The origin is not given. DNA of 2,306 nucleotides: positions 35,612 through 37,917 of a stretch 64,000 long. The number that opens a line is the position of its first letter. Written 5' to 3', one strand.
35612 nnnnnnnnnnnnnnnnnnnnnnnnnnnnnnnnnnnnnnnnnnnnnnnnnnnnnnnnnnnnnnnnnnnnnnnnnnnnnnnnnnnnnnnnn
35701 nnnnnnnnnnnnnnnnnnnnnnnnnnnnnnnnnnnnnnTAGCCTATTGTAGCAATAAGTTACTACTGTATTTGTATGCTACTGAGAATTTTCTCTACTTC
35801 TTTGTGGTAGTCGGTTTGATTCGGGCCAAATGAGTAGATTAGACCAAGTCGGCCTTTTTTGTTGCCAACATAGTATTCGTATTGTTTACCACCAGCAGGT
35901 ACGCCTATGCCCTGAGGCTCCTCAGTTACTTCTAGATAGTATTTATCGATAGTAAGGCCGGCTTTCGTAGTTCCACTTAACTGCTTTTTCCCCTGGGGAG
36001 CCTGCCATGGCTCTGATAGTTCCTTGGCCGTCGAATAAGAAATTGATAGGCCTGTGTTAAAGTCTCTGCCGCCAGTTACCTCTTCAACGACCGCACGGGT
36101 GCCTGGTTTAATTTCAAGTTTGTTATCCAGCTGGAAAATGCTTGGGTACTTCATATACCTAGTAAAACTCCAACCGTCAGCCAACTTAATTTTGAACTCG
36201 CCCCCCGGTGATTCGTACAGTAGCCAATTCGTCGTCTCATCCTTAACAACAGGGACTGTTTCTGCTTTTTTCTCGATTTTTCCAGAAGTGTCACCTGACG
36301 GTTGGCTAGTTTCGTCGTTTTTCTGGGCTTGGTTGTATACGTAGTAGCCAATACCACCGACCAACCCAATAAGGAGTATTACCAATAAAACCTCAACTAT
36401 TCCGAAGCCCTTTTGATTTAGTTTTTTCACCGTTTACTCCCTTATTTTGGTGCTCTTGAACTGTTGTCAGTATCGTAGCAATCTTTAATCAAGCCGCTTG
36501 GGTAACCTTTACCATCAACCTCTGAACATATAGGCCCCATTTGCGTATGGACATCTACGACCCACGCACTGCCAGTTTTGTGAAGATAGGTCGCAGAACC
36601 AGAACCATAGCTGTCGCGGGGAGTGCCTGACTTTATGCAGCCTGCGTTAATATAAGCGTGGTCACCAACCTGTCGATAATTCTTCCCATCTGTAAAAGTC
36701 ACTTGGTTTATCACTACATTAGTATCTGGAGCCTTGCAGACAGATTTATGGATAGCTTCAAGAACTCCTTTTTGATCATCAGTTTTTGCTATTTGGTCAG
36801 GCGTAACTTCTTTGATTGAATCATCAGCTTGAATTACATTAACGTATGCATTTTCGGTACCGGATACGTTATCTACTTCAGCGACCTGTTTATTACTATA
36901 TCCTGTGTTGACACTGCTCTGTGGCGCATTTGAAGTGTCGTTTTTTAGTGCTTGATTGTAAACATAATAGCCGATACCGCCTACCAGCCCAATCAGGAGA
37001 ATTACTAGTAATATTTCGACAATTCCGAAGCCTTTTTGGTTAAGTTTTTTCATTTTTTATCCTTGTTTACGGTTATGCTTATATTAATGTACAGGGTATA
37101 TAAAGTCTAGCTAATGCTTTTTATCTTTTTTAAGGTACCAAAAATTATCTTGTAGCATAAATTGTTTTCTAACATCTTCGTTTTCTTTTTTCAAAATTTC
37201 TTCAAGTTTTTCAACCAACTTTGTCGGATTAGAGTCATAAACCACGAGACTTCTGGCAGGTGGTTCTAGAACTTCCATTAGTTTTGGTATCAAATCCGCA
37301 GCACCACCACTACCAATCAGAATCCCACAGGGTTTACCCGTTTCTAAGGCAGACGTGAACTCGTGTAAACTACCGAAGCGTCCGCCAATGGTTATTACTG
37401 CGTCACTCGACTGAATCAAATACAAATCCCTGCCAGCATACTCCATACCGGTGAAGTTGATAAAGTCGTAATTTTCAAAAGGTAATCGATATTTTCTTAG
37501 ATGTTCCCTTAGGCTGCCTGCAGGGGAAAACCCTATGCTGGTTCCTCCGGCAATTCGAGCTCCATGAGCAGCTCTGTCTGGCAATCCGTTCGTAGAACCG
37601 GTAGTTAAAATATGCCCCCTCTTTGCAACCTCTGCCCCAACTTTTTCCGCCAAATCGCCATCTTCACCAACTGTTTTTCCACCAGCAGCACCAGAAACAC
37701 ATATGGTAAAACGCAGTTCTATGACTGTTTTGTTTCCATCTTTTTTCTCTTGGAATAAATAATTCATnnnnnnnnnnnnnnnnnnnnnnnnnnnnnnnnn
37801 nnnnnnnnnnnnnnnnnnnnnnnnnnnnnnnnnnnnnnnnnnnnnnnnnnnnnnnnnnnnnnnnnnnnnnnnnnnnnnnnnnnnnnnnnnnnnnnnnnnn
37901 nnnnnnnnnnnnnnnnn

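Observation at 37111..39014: ATGA-coupled pair of a 416-aa orphan and a LOG/TIGR00725-like Rossmann protein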

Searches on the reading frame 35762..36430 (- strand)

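Call 3: search_protein_families(library=pfam, proteins=[window:35762-36430:-], max_evalue=1)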
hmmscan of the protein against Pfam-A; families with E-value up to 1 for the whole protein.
window:35762-36430:- (222 aa): 6 families
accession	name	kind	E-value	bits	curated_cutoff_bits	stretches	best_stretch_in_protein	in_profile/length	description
PF07963.17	N_methyl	-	0.00032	20.6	21.2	1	5-28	3-26/27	Prokaryotic N-terminal methylation motif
PF12729.13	4HB_MCP_1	-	0.055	13.5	27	1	13-41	11-39/181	Four helix bundle sensory module for signal transduction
PF15055.12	DMAC1_Dmo2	-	0.072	13.7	27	1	25-41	14-30/47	DMAC1/Dmo2-like domain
PF20303.3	YLATT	-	0.082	13.2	26.7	1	12-42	3-33/107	YEATS-Like-Associating Three TM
PF09716.15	ETRAMP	-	0.2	12.1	29.1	1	15-34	61-80/81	Malarial early transcribed membrane protein (ETRAMP)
PF16982.10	Flp1_like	-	0.21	11.5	33.5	1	6-24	6-25/49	Putative Flagellin, Flp1-like, domain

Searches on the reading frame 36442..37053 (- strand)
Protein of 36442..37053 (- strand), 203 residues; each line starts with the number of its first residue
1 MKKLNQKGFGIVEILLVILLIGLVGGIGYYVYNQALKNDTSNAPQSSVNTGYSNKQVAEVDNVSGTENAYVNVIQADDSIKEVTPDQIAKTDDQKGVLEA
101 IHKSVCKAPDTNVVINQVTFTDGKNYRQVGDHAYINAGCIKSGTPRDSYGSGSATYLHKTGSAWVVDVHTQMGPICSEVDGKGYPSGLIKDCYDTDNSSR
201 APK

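Call 3: search_protein_families(library=pfam, proteins=[window:36442-37053:-], max_evalue=1)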
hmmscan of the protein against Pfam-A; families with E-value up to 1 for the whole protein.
window:36442-37053:- (203 aa): 9 families
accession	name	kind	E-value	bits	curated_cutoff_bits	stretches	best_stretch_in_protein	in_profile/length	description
PF07963.17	N_methyl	-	0.00097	19.1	21.2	1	5-28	3-26/27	Prokaryotic N-terminal methylation motif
PF03217.20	SlpA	-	0.0017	18.9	23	1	93-137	19-62/63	Surface layer protein A domain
PF03896.21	TRAP_alpha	-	0.072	12.7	24.7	1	15-51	130-168/180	Translocon-associated protein (TRAP), alpha subunit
PF10452.14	TCO89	-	0.079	12.6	21.1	1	38-142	179-279/546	TORC1 subunit TCO89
PF20303.3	YLATT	-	0.11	12.8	26.7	1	11-47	2-38/107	YEATS-Like-Associating Three TM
PF16982.10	Flp1_like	-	0.18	11.7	33.5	1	6-24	6-25/49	Putative Flagellin, Flp1-like, domain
PF15055.12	DMAC1_Dmo2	-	0.21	12.2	27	1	25-41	14-30/47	DMAC1/Dmo2-like domain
PF09716.15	ETRAMP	-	0.25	11.8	29.1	1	15-34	61-80/81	Malarial early transcribed membrane protein (ETRAMP)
PF12698.13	ABC2_membrane_3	-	0.26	10.8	31.6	1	9-88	3-82/347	ABC-2 family transporter protein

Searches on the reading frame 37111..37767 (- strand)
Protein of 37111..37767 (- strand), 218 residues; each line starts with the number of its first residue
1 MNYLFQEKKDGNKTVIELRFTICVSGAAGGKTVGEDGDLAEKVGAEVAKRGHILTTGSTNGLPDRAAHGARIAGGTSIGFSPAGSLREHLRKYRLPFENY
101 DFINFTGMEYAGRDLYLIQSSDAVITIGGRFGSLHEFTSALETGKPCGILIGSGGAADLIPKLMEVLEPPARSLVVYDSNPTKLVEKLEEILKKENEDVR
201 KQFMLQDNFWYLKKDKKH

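Call 3: search_protein_families(library=pfam, proteins=[window:37111-37767:-], max_evalue=1)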
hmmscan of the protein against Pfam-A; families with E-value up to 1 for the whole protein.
window:37111-37767:- (218 aa): 5 families
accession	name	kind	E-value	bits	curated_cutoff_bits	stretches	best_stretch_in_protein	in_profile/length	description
PF18306.6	LDcluster4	-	7.7e-29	100.7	26.3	1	20-164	2-131/151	SLOG cluster4 family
PF03641.19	Lysine_decarbox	-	0.003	18.2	27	1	66-142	4-74/131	Possible lysine decarboxylase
PF18171.6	LSDAT_prok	-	0.051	13.3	25.4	1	121-163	124-164/195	SLOG in TRPM, prokaryote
PF18163.6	LD_cluster2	-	0.053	13.5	25.3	1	118-199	147-235/264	SLOG cluster2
PF05189.18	RTC_insert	-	0.22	12.4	23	1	10-49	58-95/102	RNA 3'-terminal phosphate cyclase (RTC), insert domain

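Call 4: search_protein_families(library=ncbifam, proteins=[window:37111-37767:-], max_evalue=1)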
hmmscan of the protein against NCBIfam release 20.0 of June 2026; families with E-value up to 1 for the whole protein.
window:37111-37767:- (218 aa): 3 families
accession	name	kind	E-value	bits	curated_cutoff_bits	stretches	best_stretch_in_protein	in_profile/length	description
TIGR00725.1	TIGR00725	hypoth_equivalog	6.8e-19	67.9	106.9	1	22-162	4-133/159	TIGR00725 family protein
TIGR00730.1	TIGR00730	subfamily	1e-08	35.1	96.35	1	21-141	2-117/178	TIGR00730 family Rossman fold protein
NF058542.1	CtkRMPhLog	equivalog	3.1e-06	27.3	300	1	20-144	2-120/177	cytokinin riboside 5'-monophosphate phosphoribohydrolase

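Call 6: search_protein_families(library=padloc, proteins=[window:37111-37767:-], max_evalue=1)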
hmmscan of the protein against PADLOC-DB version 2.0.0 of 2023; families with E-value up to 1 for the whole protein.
window:37111-37767:- (218 aa): 1 family
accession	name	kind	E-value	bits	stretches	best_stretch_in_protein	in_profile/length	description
PDLC03927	PsyrA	-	0.018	12.2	1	35-86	145-196/398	-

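Call 35: search_solved_structures(query=window:37111-37767:-, max_evalue=0.01, show_alignments=2)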
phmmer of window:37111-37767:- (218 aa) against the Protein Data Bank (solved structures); distinct sequences matched with E-value up to 0.01: 4.
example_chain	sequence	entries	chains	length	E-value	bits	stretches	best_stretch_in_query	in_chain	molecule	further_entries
1rcu_A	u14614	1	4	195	1.7e-13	54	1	23-163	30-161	conserved hypothetical protein VT76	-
2iz5_A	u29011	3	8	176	8.6e-06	28.8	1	26-155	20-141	MOCO CARRIER PROTEIN | MOLYBDENUM COFACTOR CARRIER PROTEIN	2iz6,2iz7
6y01_AAA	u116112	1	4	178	9.6e-06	28.6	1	34-150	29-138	p450 cytochrome, putative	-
3qua_A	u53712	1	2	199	1.6e-05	27.9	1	19-144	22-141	Putative uncharacterized protein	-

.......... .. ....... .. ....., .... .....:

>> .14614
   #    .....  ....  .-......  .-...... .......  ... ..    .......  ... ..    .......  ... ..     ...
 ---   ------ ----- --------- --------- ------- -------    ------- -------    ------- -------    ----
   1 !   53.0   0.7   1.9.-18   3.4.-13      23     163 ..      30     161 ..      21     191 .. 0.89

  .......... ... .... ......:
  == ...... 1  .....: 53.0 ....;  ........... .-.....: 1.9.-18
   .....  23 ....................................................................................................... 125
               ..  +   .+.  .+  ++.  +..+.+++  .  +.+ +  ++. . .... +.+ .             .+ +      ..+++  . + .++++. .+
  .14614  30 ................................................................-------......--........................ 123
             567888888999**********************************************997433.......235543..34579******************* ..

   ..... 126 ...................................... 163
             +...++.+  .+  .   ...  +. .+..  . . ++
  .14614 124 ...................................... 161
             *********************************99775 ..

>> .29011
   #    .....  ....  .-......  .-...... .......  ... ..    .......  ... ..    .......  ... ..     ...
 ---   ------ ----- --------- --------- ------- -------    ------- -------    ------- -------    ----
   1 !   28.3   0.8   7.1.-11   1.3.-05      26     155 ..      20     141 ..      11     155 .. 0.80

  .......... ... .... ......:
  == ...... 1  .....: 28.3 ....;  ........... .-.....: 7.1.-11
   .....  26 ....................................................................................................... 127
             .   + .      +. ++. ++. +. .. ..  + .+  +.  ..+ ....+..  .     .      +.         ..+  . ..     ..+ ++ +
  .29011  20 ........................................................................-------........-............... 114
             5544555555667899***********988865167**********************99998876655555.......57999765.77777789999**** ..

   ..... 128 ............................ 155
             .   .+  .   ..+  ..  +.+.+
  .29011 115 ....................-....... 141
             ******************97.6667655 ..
